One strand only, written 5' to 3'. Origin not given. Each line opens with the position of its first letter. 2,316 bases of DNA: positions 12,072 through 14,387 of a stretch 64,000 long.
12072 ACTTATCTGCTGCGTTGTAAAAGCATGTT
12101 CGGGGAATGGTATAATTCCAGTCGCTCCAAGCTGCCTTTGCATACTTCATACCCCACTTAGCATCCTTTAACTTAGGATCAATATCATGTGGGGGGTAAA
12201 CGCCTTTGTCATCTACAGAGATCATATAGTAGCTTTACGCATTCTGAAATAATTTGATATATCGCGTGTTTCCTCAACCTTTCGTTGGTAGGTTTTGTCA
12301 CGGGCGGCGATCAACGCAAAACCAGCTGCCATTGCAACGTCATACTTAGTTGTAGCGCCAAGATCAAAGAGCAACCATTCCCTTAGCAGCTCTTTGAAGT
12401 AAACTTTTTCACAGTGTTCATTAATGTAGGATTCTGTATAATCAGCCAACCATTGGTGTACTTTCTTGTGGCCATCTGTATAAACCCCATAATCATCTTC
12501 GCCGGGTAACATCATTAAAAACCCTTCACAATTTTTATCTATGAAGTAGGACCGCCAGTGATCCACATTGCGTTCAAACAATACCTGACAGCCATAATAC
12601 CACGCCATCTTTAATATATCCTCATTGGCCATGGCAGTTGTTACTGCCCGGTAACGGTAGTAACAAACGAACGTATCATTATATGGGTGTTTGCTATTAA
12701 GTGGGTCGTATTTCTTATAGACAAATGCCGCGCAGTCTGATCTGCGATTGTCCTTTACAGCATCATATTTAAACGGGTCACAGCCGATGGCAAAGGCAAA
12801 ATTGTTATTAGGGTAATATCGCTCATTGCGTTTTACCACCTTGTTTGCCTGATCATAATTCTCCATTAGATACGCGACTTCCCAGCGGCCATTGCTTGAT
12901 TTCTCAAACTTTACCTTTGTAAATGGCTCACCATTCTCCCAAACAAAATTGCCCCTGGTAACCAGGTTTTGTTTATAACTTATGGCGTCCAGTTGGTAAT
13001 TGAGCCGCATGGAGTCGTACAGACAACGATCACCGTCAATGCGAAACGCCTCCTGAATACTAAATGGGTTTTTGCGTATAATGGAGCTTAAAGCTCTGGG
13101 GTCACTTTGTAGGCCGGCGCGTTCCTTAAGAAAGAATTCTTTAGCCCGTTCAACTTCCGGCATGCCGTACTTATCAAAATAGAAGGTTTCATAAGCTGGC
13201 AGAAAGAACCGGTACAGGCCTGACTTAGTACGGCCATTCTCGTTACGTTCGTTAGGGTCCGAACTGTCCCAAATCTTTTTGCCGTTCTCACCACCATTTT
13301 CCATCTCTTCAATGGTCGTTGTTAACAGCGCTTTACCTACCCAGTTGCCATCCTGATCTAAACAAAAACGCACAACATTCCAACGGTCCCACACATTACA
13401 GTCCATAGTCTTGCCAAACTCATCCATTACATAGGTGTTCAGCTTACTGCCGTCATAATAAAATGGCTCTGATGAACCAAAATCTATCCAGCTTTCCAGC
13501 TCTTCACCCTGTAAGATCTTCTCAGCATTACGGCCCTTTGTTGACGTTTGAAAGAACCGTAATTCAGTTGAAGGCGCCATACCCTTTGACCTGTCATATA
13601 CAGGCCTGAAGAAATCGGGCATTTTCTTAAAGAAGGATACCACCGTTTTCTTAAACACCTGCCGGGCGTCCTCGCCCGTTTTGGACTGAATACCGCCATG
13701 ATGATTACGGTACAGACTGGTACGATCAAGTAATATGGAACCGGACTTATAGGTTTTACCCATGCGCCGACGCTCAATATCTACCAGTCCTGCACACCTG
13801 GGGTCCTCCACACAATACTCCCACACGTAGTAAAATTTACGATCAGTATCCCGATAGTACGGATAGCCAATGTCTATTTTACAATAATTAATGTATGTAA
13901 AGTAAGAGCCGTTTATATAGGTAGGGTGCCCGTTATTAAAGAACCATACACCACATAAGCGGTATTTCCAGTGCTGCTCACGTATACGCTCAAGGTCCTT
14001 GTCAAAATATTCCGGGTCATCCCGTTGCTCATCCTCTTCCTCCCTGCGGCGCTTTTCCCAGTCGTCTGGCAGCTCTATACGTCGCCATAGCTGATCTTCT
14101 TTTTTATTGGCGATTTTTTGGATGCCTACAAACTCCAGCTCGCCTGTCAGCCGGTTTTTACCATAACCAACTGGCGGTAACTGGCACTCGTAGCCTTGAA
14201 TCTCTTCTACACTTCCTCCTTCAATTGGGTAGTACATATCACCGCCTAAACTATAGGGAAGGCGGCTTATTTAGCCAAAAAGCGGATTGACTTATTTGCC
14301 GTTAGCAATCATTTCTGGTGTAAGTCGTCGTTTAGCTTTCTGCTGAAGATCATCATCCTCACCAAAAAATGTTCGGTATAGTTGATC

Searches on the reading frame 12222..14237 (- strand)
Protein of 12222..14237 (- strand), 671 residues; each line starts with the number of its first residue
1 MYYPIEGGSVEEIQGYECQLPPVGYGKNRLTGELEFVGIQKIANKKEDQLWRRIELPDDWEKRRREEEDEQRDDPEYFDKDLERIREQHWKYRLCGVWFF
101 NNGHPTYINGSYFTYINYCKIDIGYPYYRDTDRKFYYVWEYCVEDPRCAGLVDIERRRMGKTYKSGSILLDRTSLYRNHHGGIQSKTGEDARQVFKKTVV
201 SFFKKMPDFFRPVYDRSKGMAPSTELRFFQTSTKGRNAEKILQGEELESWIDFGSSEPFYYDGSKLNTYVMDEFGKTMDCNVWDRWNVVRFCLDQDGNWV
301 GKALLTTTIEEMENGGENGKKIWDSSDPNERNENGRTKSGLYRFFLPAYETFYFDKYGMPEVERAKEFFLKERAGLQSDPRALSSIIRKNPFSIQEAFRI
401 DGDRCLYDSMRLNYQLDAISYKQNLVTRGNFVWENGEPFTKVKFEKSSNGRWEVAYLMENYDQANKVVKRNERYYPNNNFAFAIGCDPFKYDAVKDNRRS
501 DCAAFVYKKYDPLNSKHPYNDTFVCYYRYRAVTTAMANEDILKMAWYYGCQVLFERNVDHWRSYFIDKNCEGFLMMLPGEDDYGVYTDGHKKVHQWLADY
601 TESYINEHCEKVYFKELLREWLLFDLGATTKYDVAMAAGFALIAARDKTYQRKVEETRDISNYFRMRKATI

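Call 8: search_protein_families(library=phrogs, proteins=[window:12222-14237:-], max_evalue=0.00001)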
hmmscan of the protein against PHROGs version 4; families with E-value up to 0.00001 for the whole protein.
window:12222-14237:- (671 aa): 1 family
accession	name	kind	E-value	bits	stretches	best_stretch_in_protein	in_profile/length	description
phrog_6681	-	head and packaging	1.1e-83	282.8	1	41-657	52-734/758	terminase large subunit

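Call 16: find_related_loci(query=window:12222-14237:-, collection=viral_contigs, flank=10000)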
Query window:12222-14237:- (671 aa) in viral_contigs; peptide patterns used: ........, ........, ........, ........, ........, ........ (x = any residue, [..] = any of these).
2 stretches matched a pattern; 2 encode a relative of the query (tblastn E <= 1e-3); 2 distinct loci.
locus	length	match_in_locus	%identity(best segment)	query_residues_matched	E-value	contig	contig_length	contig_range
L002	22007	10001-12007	77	1-669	0e+0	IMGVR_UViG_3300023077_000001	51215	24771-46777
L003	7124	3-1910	63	32-670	0e+0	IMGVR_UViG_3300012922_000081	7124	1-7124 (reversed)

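Call 90: search_dna_similar(query=window:12222-14237:-, collection=phages, mode=protein, max_rows=15)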
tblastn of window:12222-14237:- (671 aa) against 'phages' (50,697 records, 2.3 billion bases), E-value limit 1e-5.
Records with a match: 91; places in all: 91; records where one place covers at least 80% of the query: 87.
Best place of each record, by identity: <60% 91.
By first word of the organism name: Flavobacterium 68; Cellulophaga 15; Tenacibaculum 2; Azobacteroides 2; uncultured 2; Caudoviricetes 1; Maribacter 1.
By host as written in the record: Flavobacterium sp. BAL314 68; Cellulophaga sp. HaHa_2_95 4; - 3; Cellulophaga baltica NN016038 2; Cellulophaga baltica NN016046 2; Cellulophaga baltica #18 2; Cellulophaga baltica #19 2; Cellulophaga baltica #13 2; and 4 more.
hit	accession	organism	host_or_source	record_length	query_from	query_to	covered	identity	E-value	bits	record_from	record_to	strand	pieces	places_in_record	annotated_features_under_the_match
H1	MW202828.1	Caudoviricetes sp.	Manatee Spring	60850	43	667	93%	29.5%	2e-66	243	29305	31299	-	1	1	terminase large subunit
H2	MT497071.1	Flavobacterium phage vB_FspP_elemoF_6-3D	Flavobacterium sp. BAL314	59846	8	665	98%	27.0%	3e-54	207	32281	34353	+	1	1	hypothetical protein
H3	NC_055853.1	Flavobacterium phage vB_FspP_elemoF_6-3D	Flavobacterium sp. BAL314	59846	8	665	98%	27.0%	3e-54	207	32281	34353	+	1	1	terminase large subunit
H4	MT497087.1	Flavobacterium phage vB_FspP_elemoA_13-1B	Flavobacterium sp. BAL314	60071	8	665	98%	27.0%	3e-54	207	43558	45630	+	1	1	hypothetical protein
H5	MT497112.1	Flavobacterium phage vB_FspP_elemoA_6-5A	Flavobacterium sp. BAL314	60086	8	665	98%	27.0%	3e-54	207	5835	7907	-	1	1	hypothetical protein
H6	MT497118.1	Flavobacterium phage vB_FspP_elemoA_7-9C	Flavobacterium sp. BAL314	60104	8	665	98%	27.0%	3e-54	207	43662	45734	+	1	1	hypothetical protein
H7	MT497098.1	Flavobacterium phage vB_FspP_elemoC_15-9A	Flavobacterium sp. BAL314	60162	8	665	98%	27.0%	3e-54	207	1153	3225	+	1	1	hypothetical protein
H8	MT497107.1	Flavobacterium phage vB_FspP_elemoC_3-9B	Flavobacterium sp. BAL314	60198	8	665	98%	27.0%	3e-54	207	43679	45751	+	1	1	hypothetical protein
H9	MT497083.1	Flavobacterium phage vB_FspP_elemoA_11-9C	Flavobacterium sp. BAL314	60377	8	665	98%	27.0%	3e-54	207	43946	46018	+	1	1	hypothetical protein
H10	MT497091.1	Flavobacterium phage vB_FspP_elemoD_13-5B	Flavobacterium sp. BAL314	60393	8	665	98%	27.0%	3e-54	207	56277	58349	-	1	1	hypothetical protein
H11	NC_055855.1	Flavobacterium phage vB_FspP_elemoD_13-5B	Flavobacterium sp. BAL314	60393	8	665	98%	27.0%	3e-54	207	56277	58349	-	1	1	terminase large subunit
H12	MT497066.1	Flavobacterium phage vB_FspP_elemoC_13-1C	Flavobacterium sp. BAL314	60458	8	665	98%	27.0%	3e-54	207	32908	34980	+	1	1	hypothetical protein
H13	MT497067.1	Flavobacterium phage vB_FspP_elemoC_14-1A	Flavobacterium sp. BAL314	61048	8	665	98%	27.0%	3e-54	207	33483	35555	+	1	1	hypothetical protein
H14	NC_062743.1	Flavobacterium phage vB_FspP_elemoC_14-1A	Flavobacterium sp. BAL314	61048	8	665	98%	27.0%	3e-54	207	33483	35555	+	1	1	terminase large subunit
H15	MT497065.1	Flavobacterium phage vB_FspP_elemoA_13-1A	Flavobacterium sp. BAL314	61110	8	665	98%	27.0%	3e-54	207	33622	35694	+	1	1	hypothetical protein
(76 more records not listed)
